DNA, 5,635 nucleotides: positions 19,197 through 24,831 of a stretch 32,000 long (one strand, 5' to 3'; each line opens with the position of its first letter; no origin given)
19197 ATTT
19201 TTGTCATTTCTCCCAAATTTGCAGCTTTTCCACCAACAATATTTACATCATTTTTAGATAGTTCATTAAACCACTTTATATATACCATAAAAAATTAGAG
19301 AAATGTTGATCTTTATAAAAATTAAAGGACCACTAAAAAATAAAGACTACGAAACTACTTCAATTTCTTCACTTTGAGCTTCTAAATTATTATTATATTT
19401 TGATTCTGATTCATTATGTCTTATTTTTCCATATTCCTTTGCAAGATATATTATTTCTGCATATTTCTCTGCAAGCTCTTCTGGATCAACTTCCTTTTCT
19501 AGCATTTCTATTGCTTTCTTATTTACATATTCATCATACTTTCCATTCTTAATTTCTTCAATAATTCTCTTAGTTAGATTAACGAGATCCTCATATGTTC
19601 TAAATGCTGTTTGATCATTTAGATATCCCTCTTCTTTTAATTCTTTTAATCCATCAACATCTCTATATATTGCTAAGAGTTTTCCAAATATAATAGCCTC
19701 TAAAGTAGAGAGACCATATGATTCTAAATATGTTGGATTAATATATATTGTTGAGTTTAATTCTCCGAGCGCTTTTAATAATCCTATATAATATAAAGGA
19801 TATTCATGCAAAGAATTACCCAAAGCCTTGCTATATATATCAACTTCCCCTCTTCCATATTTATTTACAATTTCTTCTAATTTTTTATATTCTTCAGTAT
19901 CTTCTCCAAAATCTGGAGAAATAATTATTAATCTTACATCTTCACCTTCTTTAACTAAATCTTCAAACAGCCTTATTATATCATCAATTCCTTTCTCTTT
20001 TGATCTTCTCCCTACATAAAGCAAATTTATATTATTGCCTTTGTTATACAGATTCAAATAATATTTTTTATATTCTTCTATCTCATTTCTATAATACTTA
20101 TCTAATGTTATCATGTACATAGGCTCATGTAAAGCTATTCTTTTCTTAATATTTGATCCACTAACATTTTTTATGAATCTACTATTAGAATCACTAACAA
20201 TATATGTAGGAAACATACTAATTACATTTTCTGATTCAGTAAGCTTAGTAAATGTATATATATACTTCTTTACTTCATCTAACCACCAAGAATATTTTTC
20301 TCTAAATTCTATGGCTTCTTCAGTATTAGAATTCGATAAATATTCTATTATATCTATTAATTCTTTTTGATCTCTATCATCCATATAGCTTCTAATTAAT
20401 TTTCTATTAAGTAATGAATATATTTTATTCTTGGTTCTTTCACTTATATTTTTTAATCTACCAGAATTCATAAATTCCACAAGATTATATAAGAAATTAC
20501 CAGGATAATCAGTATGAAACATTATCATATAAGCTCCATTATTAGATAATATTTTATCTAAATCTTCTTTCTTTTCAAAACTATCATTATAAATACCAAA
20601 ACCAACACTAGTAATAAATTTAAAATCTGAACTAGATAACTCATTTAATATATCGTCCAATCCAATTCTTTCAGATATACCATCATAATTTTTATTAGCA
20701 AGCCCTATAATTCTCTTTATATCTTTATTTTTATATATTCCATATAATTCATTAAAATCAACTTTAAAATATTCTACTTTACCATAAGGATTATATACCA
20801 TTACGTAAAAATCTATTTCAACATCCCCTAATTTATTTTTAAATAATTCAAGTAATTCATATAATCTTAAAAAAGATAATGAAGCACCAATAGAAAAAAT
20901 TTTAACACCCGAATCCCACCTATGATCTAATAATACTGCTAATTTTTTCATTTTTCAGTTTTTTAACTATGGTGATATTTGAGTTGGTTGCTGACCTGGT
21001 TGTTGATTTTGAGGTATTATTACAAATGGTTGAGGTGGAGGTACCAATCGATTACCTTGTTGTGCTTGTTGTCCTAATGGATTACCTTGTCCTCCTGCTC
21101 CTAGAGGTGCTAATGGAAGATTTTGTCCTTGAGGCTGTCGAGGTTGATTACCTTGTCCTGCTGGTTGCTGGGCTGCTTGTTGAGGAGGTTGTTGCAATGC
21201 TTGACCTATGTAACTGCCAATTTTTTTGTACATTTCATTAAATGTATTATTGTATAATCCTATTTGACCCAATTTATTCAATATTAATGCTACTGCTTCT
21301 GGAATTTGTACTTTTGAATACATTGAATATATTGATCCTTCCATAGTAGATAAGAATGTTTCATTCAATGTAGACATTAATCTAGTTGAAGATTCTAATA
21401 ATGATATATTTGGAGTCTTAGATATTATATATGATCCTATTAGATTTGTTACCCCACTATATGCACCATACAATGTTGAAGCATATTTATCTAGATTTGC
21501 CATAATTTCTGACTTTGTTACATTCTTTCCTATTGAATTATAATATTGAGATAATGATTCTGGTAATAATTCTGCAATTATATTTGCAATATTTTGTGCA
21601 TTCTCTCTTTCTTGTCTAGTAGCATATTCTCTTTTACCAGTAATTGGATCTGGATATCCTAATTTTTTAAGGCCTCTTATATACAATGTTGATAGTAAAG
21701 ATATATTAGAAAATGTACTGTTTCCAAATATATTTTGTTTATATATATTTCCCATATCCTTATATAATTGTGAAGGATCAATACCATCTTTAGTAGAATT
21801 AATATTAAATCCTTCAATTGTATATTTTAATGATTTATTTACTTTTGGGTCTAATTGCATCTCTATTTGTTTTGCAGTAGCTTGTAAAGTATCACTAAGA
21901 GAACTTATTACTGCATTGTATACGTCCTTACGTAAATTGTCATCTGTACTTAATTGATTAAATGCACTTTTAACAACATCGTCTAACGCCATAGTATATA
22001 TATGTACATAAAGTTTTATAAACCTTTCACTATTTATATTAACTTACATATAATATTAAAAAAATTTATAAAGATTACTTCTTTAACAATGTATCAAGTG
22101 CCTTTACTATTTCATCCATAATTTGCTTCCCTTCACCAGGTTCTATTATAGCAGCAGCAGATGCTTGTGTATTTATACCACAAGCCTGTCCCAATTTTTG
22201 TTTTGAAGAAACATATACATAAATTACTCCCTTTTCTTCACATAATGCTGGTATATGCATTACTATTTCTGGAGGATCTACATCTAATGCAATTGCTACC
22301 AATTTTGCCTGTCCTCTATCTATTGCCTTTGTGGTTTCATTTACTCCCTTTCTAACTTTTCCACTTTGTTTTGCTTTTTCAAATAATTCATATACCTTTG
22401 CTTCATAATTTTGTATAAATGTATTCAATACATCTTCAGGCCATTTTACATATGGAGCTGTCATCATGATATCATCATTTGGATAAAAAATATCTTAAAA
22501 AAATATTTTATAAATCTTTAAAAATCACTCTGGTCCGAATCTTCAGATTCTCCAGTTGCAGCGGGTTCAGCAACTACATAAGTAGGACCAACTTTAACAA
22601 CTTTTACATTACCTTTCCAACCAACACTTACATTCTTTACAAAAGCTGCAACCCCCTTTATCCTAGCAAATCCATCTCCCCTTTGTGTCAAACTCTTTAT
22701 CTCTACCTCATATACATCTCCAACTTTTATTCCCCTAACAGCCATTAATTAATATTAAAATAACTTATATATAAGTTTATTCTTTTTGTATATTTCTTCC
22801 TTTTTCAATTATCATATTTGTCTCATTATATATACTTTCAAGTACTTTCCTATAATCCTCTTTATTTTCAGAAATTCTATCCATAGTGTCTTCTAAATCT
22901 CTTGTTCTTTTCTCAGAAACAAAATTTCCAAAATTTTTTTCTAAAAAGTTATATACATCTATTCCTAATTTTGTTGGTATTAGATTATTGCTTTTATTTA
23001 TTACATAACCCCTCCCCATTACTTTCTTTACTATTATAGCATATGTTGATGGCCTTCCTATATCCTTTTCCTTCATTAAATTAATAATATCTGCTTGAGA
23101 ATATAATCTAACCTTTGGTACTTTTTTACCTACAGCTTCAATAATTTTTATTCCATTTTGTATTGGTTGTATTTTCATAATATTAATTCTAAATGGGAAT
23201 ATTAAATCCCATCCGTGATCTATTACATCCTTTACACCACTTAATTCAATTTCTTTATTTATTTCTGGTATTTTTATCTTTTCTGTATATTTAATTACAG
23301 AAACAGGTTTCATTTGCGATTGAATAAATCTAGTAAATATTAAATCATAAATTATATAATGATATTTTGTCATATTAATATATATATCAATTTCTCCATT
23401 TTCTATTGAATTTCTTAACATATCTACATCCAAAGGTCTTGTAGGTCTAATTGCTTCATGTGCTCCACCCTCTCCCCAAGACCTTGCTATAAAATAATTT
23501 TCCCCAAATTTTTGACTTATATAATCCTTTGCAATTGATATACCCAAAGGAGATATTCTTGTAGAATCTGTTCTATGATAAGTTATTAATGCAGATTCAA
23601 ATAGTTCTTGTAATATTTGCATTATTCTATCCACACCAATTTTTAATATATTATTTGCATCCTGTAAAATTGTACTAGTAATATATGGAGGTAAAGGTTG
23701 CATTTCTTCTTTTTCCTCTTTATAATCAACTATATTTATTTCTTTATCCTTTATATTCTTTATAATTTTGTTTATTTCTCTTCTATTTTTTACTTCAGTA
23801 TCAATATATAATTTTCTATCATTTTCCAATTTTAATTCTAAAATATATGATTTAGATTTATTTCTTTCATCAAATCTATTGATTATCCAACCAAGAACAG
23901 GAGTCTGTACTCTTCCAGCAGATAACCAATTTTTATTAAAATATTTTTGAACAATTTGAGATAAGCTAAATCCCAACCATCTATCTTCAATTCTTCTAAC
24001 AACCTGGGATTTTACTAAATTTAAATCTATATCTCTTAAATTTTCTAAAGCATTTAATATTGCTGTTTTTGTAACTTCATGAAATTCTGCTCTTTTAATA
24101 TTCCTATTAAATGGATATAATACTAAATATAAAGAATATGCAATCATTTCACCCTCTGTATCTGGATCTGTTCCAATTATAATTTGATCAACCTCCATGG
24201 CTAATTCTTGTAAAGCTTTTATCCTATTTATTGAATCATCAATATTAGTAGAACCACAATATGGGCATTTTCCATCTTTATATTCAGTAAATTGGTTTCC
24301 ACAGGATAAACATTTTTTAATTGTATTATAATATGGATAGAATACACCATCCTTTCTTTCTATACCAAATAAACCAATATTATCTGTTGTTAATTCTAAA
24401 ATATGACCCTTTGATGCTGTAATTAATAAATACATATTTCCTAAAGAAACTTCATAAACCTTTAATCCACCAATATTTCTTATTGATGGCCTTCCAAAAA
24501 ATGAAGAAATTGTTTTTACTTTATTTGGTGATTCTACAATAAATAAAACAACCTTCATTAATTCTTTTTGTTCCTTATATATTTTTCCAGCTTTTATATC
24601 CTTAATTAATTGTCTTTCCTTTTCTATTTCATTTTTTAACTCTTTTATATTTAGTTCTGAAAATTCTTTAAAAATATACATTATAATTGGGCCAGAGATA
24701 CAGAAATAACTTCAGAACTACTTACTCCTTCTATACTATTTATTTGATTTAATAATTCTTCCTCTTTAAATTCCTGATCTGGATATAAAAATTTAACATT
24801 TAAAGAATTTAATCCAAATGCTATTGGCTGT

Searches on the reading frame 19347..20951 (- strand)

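Call 50: search_protein_families(library=pfam, proteins=[window:19347-20951:-], max_evalue=0.0001)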
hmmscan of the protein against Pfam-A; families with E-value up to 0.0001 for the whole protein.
window:19347-20951:- (534 aa): 2 families
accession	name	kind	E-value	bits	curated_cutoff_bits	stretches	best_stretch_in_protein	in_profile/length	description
PF00534.26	Glycos_transf_1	-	3.2e-12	46.7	26.4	1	306-482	14-171/172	Glycosyl transferases group 1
PF13692.12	Glyco_trans_1_4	-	6.8e-06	26.8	27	0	309-445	3-119/142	Glycosyl transferases group 1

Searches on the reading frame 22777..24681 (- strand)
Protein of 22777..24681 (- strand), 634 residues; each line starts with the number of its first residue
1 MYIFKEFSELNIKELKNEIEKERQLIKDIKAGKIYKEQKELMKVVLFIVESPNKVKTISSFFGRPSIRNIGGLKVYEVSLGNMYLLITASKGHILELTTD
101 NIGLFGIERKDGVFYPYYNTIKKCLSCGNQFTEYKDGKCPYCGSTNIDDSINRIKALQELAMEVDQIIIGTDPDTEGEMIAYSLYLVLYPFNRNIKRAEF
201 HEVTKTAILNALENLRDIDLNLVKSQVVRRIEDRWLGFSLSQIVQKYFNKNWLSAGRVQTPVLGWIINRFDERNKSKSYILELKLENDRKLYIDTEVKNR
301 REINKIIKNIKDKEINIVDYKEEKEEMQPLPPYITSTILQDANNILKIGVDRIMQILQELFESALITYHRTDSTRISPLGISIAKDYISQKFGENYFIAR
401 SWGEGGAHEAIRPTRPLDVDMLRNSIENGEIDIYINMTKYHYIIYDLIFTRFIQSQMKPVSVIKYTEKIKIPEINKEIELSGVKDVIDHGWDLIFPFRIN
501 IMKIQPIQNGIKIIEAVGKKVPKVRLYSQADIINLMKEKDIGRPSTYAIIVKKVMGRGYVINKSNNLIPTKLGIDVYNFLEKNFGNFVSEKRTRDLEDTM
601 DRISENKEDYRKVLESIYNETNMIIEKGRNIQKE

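Call 50: search_protein_families(library=pfam, proteins=[window:22777-24681:-], max_evalue=0.0001)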
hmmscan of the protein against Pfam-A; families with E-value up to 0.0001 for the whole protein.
window:22777-24681:- (634 aa): 2 families
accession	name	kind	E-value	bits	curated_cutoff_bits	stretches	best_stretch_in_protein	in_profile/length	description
PF01131.25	Topoisom_bac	-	2.9e-86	290.5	35.1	1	218-614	2-410/411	DNA topoisomerase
PF01751.28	Toprim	-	1.2e-21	77.1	23.1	1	45-202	1-95/96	Toprim domain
